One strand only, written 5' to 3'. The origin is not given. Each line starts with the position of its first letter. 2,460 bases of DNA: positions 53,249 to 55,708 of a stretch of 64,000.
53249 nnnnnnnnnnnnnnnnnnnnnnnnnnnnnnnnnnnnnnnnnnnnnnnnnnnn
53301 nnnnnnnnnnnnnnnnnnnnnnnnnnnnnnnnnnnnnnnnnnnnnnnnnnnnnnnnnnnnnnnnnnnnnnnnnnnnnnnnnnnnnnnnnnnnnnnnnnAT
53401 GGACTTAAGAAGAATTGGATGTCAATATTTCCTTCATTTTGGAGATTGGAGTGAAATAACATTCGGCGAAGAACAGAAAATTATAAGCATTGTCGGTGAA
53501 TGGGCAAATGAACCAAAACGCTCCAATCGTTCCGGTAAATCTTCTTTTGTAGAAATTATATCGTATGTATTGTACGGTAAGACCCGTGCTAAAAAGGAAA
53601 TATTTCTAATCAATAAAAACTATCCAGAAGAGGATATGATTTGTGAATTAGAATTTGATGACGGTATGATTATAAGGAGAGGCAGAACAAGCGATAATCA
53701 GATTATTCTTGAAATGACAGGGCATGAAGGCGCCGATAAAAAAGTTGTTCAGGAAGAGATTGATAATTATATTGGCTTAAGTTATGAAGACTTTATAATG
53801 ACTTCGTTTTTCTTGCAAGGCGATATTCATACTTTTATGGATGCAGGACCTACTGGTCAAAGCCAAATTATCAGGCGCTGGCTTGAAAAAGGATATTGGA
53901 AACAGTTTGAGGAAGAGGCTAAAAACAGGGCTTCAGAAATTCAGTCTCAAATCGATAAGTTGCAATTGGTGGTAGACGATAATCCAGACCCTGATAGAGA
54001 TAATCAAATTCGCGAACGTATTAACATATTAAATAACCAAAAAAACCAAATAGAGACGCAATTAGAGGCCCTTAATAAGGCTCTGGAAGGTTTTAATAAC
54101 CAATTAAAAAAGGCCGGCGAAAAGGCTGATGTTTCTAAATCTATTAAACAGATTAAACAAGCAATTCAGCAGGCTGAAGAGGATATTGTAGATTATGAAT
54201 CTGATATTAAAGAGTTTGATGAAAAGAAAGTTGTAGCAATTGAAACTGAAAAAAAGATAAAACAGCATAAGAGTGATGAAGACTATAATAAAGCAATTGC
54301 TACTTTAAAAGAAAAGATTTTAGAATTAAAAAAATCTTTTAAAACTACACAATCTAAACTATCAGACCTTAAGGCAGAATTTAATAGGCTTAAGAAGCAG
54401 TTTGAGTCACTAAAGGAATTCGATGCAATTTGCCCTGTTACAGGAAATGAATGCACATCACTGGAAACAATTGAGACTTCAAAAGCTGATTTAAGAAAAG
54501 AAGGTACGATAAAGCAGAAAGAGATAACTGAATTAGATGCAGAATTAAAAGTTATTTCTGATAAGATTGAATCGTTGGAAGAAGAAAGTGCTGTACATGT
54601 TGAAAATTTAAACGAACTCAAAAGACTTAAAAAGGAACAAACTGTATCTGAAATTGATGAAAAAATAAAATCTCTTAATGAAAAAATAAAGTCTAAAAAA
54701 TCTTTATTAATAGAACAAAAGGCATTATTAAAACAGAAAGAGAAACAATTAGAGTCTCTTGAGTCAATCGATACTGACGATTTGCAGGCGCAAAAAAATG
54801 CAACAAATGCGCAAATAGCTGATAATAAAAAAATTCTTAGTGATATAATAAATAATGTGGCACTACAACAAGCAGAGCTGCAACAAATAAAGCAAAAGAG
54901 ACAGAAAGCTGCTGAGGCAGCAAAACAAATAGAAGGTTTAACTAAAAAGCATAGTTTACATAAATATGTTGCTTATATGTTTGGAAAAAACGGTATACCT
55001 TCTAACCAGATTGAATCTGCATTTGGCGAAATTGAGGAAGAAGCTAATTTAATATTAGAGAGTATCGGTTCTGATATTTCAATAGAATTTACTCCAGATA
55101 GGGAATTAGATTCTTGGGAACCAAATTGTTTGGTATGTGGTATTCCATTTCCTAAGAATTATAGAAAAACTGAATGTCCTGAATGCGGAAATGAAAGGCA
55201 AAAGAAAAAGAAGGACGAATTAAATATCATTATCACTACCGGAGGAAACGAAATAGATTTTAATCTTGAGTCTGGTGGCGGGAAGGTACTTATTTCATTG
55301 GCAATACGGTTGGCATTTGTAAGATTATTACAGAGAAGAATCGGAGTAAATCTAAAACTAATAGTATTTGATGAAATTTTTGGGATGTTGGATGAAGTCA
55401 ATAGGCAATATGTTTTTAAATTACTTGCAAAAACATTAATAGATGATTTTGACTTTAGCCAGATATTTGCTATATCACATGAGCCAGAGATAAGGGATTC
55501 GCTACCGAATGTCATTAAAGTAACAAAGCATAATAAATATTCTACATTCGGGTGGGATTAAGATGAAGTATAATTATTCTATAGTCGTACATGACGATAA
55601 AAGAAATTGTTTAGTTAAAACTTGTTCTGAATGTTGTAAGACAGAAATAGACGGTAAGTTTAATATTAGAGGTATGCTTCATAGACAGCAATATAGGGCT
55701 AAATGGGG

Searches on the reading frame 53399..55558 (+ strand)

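Call 26: search_protein_families(library=phrogs, proteins=[window:53399-55558:+], max_evalue=0.00001)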
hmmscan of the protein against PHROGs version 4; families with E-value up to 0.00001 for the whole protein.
window:53399-55558:+ (720 aa): 2 families
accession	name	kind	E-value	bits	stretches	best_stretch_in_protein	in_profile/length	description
phrog_77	-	DNA, RNA and nucleotide metabolism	8.4e-56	191.1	2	1-567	296-836/967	SbcC-like subunit of palindrome specific endonuclease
phrog_1499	-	unknown function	3.5e-08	34.1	1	43-398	34-323/427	-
